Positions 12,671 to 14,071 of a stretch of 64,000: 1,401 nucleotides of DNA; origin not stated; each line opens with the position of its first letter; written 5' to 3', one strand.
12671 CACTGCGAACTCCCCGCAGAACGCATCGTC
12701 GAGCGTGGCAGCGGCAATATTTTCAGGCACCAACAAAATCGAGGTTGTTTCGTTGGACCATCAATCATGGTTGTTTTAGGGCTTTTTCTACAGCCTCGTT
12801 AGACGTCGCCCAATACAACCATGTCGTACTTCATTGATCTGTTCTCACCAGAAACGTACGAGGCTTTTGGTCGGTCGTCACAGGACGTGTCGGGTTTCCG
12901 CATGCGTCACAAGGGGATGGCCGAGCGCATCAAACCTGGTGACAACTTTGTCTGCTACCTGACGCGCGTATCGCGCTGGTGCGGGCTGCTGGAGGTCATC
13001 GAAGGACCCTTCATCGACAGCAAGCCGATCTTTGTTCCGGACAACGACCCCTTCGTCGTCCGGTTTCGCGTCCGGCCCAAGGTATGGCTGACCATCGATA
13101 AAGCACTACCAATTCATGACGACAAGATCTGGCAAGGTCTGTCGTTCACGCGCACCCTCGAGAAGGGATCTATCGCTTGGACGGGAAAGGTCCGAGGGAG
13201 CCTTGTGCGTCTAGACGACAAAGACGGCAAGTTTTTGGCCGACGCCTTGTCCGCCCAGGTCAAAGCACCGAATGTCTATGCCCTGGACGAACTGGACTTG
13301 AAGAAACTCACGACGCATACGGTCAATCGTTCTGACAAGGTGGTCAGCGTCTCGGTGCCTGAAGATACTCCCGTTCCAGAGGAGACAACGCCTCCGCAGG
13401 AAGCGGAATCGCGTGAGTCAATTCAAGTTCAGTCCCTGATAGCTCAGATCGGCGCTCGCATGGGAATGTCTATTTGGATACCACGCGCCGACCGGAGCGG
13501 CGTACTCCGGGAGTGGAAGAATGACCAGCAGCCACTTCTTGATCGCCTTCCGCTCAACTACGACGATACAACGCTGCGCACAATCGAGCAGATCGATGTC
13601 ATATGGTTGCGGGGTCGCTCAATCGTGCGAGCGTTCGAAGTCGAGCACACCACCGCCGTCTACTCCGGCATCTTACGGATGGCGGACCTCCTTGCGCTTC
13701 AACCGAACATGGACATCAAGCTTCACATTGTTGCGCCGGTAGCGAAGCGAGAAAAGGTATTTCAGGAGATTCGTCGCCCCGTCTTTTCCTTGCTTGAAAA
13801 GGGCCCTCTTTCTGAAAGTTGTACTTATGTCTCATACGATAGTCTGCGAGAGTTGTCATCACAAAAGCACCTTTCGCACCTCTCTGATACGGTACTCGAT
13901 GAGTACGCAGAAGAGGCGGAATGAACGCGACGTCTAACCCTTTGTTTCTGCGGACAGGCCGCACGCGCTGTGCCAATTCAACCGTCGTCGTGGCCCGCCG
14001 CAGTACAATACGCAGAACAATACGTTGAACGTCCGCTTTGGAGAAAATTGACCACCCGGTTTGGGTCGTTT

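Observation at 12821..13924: Orphan EVE/PUA-like reader fused to a PD-(D/E)xK-like nuclease: candidate single-gene modification-dependent restriction/defence module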

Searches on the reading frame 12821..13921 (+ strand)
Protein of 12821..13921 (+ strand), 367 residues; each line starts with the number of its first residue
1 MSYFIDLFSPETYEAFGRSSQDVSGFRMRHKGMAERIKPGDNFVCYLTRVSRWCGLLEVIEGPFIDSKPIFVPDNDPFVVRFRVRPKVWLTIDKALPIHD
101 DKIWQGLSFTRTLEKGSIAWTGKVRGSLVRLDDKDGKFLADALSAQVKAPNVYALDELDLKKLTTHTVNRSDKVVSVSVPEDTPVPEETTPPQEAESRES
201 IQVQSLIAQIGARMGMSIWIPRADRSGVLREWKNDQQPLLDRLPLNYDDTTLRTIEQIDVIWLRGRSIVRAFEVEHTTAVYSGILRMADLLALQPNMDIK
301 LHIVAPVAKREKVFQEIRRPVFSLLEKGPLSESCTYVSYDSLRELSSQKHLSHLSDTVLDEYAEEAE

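Call 4: search_protein_families(library=pfam, proteins=[window:12821-13921:+], max_evalue=1)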
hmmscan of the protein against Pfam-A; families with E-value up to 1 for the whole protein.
window:12821-13921:+ (367 aa): 1 family
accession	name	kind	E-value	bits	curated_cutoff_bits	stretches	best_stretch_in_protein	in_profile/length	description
PF01878.24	EVE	-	0.11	12.9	23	1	27-100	29-111/145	EVE domain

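Call 5: search_protein_families(library=padloc, proteins=[window:12821-13921:+], max_evalue=1)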
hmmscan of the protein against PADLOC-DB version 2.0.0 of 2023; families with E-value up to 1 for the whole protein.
window:12821-13921:+ (367 aa): 1 family
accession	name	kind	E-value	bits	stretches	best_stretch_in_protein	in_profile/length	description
PDLC03534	REase_II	-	1.6e-14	51.7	1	198-328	176-313/351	Type II restriction enzyme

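Call 6: search_protein_families(library=ncbifam, proteins=[window:12821-13921:+], max_evalue=1)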
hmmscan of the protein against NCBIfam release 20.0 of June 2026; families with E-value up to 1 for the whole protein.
window:12821-13921:+ (367 aa): 1 family
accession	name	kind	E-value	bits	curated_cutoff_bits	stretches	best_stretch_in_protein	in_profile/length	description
NF002008.0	PRK00809.1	subfamily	1.8e-06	27.7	139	1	20-138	18-140/146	hypothetical protein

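Call 7: search_solved_structures(query=window:12821-13921:+, max_evalue=10, show_alignments=3)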
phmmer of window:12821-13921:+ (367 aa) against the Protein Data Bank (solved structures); distinct sequences matched with E-value up to 10: 2.
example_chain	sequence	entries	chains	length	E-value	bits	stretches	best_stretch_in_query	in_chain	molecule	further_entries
1wmm_A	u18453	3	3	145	0.00047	22.3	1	1-123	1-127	Hypothetical UPF0310 protein PH1033 | UPF0310 protein PH1033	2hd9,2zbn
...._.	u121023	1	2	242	0.047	15.7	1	210-272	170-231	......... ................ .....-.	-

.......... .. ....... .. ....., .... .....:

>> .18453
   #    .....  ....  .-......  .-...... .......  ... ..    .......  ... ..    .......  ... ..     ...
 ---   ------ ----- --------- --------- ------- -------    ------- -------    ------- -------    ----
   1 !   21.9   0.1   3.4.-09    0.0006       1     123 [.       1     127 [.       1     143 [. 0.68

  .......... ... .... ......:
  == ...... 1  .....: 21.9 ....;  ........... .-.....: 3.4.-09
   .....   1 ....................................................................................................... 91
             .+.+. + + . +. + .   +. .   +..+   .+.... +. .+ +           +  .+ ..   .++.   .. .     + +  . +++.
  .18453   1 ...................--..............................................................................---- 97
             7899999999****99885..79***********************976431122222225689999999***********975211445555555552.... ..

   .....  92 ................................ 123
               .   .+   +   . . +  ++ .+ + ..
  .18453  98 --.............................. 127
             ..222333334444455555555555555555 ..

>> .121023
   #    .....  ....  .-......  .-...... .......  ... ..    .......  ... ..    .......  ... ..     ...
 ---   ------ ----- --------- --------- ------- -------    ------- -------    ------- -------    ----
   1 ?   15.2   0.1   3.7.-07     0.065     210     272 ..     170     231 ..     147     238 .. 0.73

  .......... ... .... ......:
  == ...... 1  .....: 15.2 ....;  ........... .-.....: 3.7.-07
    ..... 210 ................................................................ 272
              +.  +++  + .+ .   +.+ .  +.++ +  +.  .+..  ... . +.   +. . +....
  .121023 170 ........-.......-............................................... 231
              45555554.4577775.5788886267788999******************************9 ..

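Call 8: find_homologous_proteins(query=window:12821-13921:+, max_evalue=0.001)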
Query window:12821-13921:+ (367 aa): 5778 proteins with E <= 0.001 among 8000 candidates; the best 120 are listed.
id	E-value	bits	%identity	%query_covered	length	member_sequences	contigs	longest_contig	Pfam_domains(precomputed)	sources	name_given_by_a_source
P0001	3.5e-244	827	100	100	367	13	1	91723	PF27126.1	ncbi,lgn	ncbi:MAG: hypothetical protein AABM64_04120 [Pseudomonadota bacterium]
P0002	2.4e-214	729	86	100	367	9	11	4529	PF27126.1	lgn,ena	-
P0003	3.7e-210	715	84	100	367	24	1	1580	PF27126.1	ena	-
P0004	1.2e-209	713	85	100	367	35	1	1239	PF27126.1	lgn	-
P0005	1.6e-207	706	83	100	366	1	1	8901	PF27126.1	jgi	jgi:hypothetical protein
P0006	3.3e-207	705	83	100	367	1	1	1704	PF27126.1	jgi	jgi:hypothetical protein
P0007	9.3e-207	704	82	100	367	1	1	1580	PF27126.1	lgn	-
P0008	3.6e-206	702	83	100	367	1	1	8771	PF27126.1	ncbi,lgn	-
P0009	7.3e-206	701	83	100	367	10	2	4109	PF27126.1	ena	-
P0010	9.3e-206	701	83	100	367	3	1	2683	PF27126.1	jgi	jgi:hypothetical protein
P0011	1.1e-204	697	83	100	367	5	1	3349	PF27126.1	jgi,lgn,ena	-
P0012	1.3e-204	697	82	100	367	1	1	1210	PF27126.1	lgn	-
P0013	1.3e-204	697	83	100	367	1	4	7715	PF27126.1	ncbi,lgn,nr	ncbi:MAG: hypothetical protein H0W49_13625 [Nitrospirales bacterium]|nr:hypothetical protein [Nitros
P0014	1.5e-204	697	81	100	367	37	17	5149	PF27126.1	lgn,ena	-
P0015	5.7e-204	695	82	100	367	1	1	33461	PF27126.1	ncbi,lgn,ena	-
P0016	6.5e-204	695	83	100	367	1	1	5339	PF27126.1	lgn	-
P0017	1.2e-203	694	82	100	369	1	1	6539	PF27126.1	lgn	-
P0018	1.4e-203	694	82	100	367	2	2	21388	PF27126.1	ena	-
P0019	4.0e-203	692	83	100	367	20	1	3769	PF27126.1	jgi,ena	-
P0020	1.4e-202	690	82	100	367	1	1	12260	PF27126.1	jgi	jgi:hypothetical protein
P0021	3.3e-202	689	82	100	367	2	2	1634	PF27126.1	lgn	-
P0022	4.3e-202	689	82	100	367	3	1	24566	PF27126.1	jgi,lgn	-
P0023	1.3e-201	687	81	100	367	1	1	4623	PF27126.1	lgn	-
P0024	2.6e-201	686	82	100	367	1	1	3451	PF27126.1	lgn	-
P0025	7.6e-201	685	83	100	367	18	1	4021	PF27126.1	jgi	jgi:hypothetical protein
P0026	9.8e-201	684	81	100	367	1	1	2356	PF27126.1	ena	-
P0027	2.1e-200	683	82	100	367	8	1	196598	PF27126.1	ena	-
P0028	4.0e-200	682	81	100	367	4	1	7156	PF27126.1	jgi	jgi:hypothetical protein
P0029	4.6e-200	682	81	100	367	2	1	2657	PF27126.1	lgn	-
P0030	5.1e-200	682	81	100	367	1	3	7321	PF27126.1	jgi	jgi:hypothetical protein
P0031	6.4e-200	681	81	100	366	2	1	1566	PF27126.1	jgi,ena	-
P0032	1.9e-199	680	82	100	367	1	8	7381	PF27126.1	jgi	jgi:hypothetical protein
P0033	2.0e-199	680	82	100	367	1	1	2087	PF27126.1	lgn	-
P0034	2.3e-199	680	81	100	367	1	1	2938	PF27126.1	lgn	-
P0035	2.5e-199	680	80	100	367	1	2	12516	PF27126.1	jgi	jgi:hypothetical protein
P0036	2.9e-199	679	81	100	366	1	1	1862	PF27126.1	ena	-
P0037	3.6e-199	679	82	100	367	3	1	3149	PF27126.1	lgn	-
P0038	6.2e-199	678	81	100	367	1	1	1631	PF27126.1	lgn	-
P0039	8.0e-199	678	81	100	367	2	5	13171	PF27126.1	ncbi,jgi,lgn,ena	-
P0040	9.3e-199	678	82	100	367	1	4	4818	PF27126.1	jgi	jgi:hypothetical protein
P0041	1.1e-198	677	82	100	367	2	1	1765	PF27126.1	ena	-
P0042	2.2e-198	676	81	100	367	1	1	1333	PF27126.1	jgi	jgi:hypothetical protein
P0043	3.1e-198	676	82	100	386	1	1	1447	PF27126.1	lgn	-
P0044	4.2e-198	675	80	100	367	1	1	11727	PF27126.1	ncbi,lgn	ncbi:MAG: hypothetical protein ACREPN_06370 [Rudaea sp.]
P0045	6.4e-198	675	81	100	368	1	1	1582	PF27126.1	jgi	-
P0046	1.9e-197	673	81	100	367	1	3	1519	PF27126.1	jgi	jgi:hypothetical protein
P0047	2.4e-197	673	81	100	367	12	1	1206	PF27126.1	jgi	-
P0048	2.9e-197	673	82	100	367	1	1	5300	PF27126.1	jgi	jgi:hypothetical protein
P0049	3.1e-197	673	81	100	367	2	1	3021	PF27126.1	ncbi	-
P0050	4.0e-197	672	81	100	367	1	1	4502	PF27126.1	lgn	-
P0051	5.5e-197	672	81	100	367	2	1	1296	PF27126.1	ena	-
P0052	7.5e-197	671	81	100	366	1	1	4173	PF27126.1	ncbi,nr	ncbi:MAG TPA: hypothetical protein VFS81_27735 [Candidatus Binatia bacterium]|nr:hypothetical protei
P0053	8.0e-197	671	81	100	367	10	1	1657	PF27126.1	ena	-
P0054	8.2e-197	671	81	100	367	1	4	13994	PF27126.1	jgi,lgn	jgi:hypothetical protein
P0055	3.2e-196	669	79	100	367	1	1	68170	PF27126.1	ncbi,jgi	ncbi:MAG: hypothetical protein RL042_359 [Nitrospirota bacterium]|jgi:hypothetical protein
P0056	3.3e-196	669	79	100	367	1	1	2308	PF27126.1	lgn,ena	-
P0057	3.4e-196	669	81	100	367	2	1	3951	PF27126.1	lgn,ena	-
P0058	7.3e-196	668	80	100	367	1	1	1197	PF27126.1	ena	-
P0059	1.1e-195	668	80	100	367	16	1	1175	PF27126.1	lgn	-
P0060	1.2e-195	667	79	100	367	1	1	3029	PF27126.1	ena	-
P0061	1.5e-195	667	79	100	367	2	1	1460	PF27126.1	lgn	-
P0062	1.6e-195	667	80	100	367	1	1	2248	PF27126.1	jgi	jgi:hypothetical protein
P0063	4.3e-195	666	80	100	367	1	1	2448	PF27126.1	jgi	jgi:hypothetical protein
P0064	5.4e-195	665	80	100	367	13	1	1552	PF27126.1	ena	-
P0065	6.2e-195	665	80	100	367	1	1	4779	PF27126.1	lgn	-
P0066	7.4e-195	665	80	100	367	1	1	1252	PF27126.1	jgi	jgi:hypothetical protein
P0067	7.9e-195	665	80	100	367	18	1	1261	PF27126.1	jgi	-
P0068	8.0e-195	665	81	100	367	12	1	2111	PF27126.1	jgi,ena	-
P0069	8.5e-195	665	80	100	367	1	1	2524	PF27126.1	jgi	jgi:hypothetical protein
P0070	8.6e-195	665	80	100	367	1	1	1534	PF27126.1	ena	-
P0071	8.8e-195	665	80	100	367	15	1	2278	PF27126.1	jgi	jgi:hypothetical protein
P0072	1.1e-194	664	78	100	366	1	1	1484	PF27126.1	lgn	-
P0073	1.6e-194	664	80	100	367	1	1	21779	PF27126.1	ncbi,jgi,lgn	-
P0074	1.7e-194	664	79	100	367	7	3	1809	PF27126.1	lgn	-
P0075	1.8e-194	664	80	100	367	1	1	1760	PF27126.1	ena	-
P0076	1.8e-194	664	79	100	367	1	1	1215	PF27126.1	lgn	-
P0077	2.1e-194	663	79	100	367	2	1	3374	PF27126.1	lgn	-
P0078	2.4e-194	663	80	100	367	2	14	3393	PF27126.1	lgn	-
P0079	3.5e-194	663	79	100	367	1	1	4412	PF27126.1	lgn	-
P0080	3.6e-194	663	83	94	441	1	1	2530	PF27126.1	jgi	jgi:hypothetical protein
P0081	5.8e-194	662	80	100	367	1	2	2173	PF27126.1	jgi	jgi:hypothetical protein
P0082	5.8e-194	662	79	100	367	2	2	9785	PF27126.1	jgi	jgi:hypothetical protein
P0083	6.2e-194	662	79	100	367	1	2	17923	PF27126.1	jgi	jgi:hypothetical protein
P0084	8.9e-194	661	79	100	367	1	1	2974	PF27126.1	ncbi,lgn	-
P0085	9.9e-194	661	78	100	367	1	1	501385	PF27126.1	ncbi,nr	ncbi:MAG: hypothetical protein SCM96_07200 [Acidobacteriota bacterium]|nr:hypothetical protein [Acid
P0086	1.0e-193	661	78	100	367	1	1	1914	PF27126.1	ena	-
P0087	1.3e-193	661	79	100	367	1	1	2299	PF27126.1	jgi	jgi:hypothetical protein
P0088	3.1e-193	659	80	100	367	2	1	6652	PF27126.1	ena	-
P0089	3.1e-193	659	79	100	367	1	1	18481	PF27126.1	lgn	-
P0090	4.2e-193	659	79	100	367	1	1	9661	PF27126.1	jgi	jgi:hypothetical protein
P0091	6.8e-193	658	78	100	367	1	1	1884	PF27126.1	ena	-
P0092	7.4e-193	658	80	100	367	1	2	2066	PF27126.1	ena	-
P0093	8.7e-193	658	79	100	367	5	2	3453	PF27126.1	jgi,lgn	jgi:hypothetical protein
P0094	1.0e-192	658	78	100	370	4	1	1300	PF27126.1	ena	-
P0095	1.1e-192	658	78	100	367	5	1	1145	PF27126.1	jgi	jgi:hypothetical protein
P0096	1.5e-192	657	78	100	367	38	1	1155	PF27126.1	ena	-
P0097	1.7e-192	657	78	100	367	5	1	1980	PF27126.1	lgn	-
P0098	1.8e-192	657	78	100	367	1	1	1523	PF27126.1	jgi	jgi:hypothetical protein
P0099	2.7e-192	656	79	100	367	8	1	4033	PF27126.1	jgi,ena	-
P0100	3.0e-192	656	79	100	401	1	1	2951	PF27126.1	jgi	jgi:hypothetical protein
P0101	3.5e-192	656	79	100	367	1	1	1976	PF27126.1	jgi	jgi:hypothetical protein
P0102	5.4e-192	655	77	100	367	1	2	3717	PF27126.1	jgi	jgi:hypothetical protein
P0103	6.3e-192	655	79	100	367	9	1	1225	PF27126.1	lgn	-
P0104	6.5e-192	655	78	100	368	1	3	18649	PF27126.1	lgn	-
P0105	7.4e-192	655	79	100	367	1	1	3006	PF27126.1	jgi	jgi:hypothetical protein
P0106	7.5e-192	655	80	100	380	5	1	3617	PF27126.1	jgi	jgi:hypothetical protein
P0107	8.1e-192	655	78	100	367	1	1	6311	PF27126.1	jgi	jgi:hypothetical protein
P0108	8.4e-192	655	77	100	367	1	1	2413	PF27126.1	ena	-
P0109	8.6e-192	655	78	100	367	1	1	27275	PF27126.1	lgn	-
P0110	1.2e-191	654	78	100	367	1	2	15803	PF27126.1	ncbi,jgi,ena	-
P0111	1.3e-191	654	78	100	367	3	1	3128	PF27126.1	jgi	jgi:hypothetical protein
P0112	1.6e-191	654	80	100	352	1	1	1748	PF27126.1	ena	-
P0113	1.7e-191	654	78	100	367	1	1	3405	PF27126.1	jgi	jgi:hypothetical protein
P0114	2.0e-191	654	78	100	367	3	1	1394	PF27126.1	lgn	-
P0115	2.4e-191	653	79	100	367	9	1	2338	PF27126.1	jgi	jgi:hypothetical protein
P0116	2.5e-191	653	78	100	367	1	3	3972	PF27126.1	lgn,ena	-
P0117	3.3e-191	653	79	100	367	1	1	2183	PF27126.1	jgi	jgi:hypothetical protein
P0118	4.1e-191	653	78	100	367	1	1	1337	PF27126.1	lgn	-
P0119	4.5e-191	652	77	100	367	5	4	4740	PF27126.1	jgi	jgi:hypothetical protein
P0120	4.8e-191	652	77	100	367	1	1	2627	PF27126.1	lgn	-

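Call 12: find_encoding_contigs(protein=P0085, flank=8000, max_places=3)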
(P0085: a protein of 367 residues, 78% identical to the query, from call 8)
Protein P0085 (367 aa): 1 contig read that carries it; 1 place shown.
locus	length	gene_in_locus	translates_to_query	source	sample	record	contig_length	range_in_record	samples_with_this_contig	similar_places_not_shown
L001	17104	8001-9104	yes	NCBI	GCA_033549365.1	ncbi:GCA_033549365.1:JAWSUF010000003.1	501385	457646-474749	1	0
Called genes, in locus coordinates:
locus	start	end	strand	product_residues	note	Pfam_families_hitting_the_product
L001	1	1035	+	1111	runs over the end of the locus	PF00580:UvrD-helicase, PF13245:AAA_19 (faint), PF12705:PDDEXK_1 (faint), PF13361:UvrD_C, PF13538:UvrD_C_2 (faint)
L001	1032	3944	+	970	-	PF12705:PDDEXK_1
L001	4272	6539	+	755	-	PF13191:AAA_16, PF07693:KAP_NTPase, PF13401:AAA_22 (faint)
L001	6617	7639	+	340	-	PF13391:HNH_2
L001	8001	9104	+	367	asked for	PF27126:NmeDI_C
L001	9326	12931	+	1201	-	PF02384:N6_Mtase (faint), PF20473:MmeI_Mtase, PF07669:Eco57I, PF22837:M_Eco57I_C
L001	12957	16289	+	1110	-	PF13091:PLDc_2, PF00176:SNF2-rel_dom (faint), PF00271:Helicase_C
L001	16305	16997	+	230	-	-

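Call 13: find_encoding_contigs(protein=P0027, flank=8000, max_places=3)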
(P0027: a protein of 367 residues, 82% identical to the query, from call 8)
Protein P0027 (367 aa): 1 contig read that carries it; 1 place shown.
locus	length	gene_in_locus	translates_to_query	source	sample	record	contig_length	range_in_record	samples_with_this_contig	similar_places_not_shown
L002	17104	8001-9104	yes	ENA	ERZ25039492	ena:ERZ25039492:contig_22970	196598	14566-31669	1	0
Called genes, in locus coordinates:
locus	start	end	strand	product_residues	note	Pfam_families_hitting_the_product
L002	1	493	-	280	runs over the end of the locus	PF00487:FA_desaturase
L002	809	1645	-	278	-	PF00248:Aldo_ket_red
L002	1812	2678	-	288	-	PF04536:TPM_phosphatase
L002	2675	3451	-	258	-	-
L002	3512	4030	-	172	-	PF06052:3-HAO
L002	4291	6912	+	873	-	PF13271:DUF4062, PF20703:nSTAND1, PF13191:AAA_16, PF03781:FGE-sulfatase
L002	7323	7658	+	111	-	PF05973:Gp49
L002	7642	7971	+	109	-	PF13560:HTH_31, PF01381:HTH_3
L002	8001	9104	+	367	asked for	PF27126:NmeDI_C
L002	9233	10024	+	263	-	PF00857:Isochorismatase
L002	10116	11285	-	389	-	PF07690:MFS_1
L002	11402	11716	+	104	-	PF00581:Rhodanese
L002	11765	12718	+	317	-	PF01436:NHL (faint)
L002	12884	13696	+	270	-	PF04248:NTP_transf_9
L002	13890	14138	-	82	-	-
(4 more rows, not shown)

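Call 14: find_encoding_contigs(protein=P0055, flank=8000, max_places=3)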
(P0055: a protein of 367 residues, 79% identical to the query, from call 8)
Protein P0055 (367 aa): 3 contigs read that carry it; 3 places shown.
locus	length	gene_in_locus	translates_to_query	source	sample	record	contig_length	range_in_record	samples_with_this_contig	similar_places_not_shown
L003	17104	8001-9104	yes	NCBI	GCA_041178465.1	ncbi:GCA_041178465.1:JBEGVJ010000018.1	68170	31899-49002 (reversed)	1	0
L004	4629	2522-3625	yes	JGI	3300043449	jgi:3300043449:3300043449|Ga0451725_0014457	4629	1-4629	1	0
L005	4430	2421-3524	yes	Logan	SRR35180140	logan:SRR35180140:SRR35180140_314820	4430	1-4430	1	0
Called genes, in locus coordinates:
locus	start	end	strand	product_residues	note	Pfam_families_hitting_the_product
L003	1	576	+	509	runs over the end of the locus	PF13541:ChlI, PF01078:Mg_chelatase, PF00493:MCM (faint), PF07728:AAA_5, PF13335:Mg_chelatase_C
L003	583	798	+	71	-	-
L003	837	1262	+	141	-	-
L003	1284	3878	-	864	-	PF02861:Clp_N, PF23569:NBD_SMAX1, PF00004:AAA, PF17871:AAA_lid_9, PF00004:AAA, PF07724:AAA_2, PF07728:AAA_5, PF10431:ClpB_D2-small, +8 more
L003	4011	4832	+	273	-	-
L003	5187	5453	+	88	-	-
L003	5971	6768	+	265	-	PF20199:RepSA (faint), PF23343:REP_ORF2-G2P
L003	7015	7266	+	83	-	PF04014:MazE_antitoxin, PF15937:PrlF_antitoxin (weak)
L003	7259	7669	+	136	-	PF01850:PIN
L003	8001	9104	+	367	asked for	PF27126:NmeDI_C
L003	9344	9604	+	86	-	PF21983:NikA-like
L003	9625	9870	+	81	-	PF12728:HTH_17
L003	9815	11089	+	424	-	PF00589:Phage_integrase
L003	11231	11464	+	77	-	-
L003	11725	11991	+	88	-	-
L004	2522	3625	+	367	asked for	PF27126:NmeDI_C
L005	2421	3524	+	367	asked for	PF27126:NmeDI_C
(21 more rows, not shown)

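Call 18: search_protein_representatives(protein=window:12821-13921:+)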
Query: 367 residues. Proteins with E-value up to 0.001 (for the whole library): 2442; up to 1e-10: 1389; up to 1e-30: 364. The best 150 are listed.
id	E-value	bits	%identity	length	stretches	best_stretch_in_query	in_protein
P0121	1.2e-130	451.9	59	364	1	2-366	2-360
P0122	2.3e-128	444.4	57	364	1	1-367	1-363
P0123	7.7e-124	429.5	54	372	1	1-367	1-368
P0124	1.9e-115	401.9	53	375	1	1-367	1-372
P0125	5.5e-112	390.5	55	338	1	33-367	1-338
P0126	2.4e-111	388.4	59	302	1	64-367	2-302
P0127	1.4e-110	385.9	54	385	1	1-367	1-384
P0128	1.4e-109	382.6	53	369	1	1-365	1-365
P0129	3.0e-108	378.2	49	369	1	1-366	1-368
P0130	5.9e-108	377.3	52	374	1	1-367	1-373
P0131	3.4e-106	371.5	53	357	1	1-367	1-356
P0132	3.7e-103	361.5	49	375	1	2-364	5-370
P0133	1.0e-102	360.0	77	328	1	159-367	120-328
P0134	1.2e-101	356.5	52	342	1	37-365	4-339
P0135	7.0e-101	354.0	58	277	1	1-280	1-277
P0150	1.8e-85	303.3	66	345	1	150-366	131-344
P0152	7.3e-85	301.3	68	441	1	164-365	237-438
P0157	5.2e-81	288.6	68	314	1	167-367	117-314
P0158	3.7e-80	285.8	43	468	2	175-363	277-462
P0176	5.1e-70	252.5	43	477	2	178-365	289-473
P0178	2.1e-66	240.6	61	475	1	177-366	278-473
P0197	6.0e-62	225.9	52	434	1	164-366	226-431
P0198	6.6e-62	225.8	54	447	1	168-364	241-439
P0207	1.4e-58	214.8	52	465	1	163-365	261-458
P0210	1.2e-57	211.8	51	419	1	165-366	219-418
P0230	2.2e-54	201.0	55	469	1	190-366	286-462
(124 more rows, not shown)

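Call 19: find_related_loci(query=window:12821-13921:+, collection=genome_contigs, flank=8000)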
Query window:12821-13921:+ (367 aa) in genome_contigs; peptide patterns used: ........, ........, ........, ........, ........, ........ (x = any residue, [..] = any of these).
152 stretches matched a pattern; 106 encode a relative of the query (tblastn E <= 1e-3); the best 80 are kept; 80 distinct loci.
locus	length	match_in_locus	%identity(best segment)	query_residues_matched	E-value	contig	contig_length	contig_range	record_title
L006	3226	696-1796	96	1-367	0e+0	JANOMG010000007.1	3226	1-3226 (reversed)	MAG: Nitrospira sp. isolate VAR_45_metabat_136 VAR_45_k141_3828618, whole genome shotgun sequence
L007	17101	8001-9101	84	1-367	0e+0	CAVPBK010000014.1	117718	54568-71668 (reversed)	MAG: Nitrospirota bacterium isolate MFD00031.bin.1.108 genome assembly, contig: contig_86383, whole genome shotgun seque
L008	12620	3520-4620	85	1-367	0e+0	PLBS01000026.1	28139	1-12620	MAG: Gallionella sp. isolate palsa_995 73.20111000_P3M.48_contig_1347, whole genome shotgun sequence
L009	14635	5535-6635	83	1-367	0e+0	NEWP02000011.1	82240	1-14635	MAG: Nitrospira sp. CG24E Nitrospira_sp_RSF136_CG24_E_11, whole genome shotgun sequence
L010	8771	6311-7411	83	1-367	0e+0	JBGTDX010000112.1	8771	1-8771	MAG: Thermoanaerobaculia bacterium isolate JTS-RE153 k141_11210952, whole genome shotgun sequence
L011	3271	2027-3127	83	1-367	0e+0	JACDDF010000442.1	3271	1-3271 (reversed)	MAG: Nitrospirales bacterium isolate MGR_bin327 SD2899_NODE_12429_length_3271_cov_1.013995, whole genome shotgun sequenc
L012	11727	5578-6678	80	1-367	0e+0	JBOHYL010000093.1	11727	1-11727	MAG: Rudaea sp. isolate TC-S_metabat2.bin.583 k127_1210382, whole genome shotgun sequence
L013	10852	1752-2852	80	1-367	0e+0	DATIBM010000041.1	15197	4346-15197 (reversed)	MAG TPA_asm: Nitrospiraceae bacterium isolate SMAG_U16290 k141_2022817, whole genome shotgun sequence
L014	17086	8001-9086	80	1-362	0e+0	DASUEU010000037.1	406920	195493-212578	MAG TPA_asm: Thermoanaerobaculia bacterium isolate SMAG_U1361 k141_149506, whole genome shotgun sequence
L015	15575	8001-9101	80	1-367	0e+0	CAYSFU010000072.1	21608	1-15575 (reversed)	MAG TPA_asm: uncultured Nitrospira sp. isolate binchicken_co322_174 genome assembly, contig: NODE_3551_length_21608_cov_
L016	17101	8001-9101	76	1-367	0e+0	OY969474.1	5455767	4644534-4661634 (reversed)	MAG: uncultured Acidobacteriota bacterium isolate MFD05747.bin.1.131 genome assembly, chromosome: 1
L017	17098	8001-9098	76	1-367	0e+0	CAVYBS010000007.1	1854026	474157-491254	MAG: uncultured bacterium isolate MFD01213.bin.2.30 genome assembly, contig: contig_4297, whole genome shotgun sequence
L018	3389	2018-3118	75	1-367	0e+0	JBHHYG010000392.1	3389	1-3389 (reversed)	MAG: Acidobacteriota bacterium isolate Maj_2_bin.65 NODE_18633_length_3389_cov_5.516497, whole genome shotgun sequence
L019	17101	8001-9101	75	1-367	0e+0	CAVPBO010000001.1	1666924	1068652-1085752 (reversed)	MAG: uncultured Acidobacteriota bacterium isolate MFD00031.bin.2.32 genome assembly, contig: contig_31658, whole genome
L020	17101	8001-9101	74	1-367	0e+0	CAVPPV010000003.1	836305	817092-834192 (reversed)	MAG: uncultured Acidobacteriaceae bacterium isolate MFD00008.bin.1.117 genome assembly, contig: contig_4307, whole genom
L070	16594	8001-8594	71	168-367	1e-90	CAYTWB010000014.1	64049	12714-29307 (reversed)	MAG TPA_asm: uncultured Syntrophobacteraceae bacterium isolate SRP239243_co2_425 genome assembly, contig: NODE_508_lengt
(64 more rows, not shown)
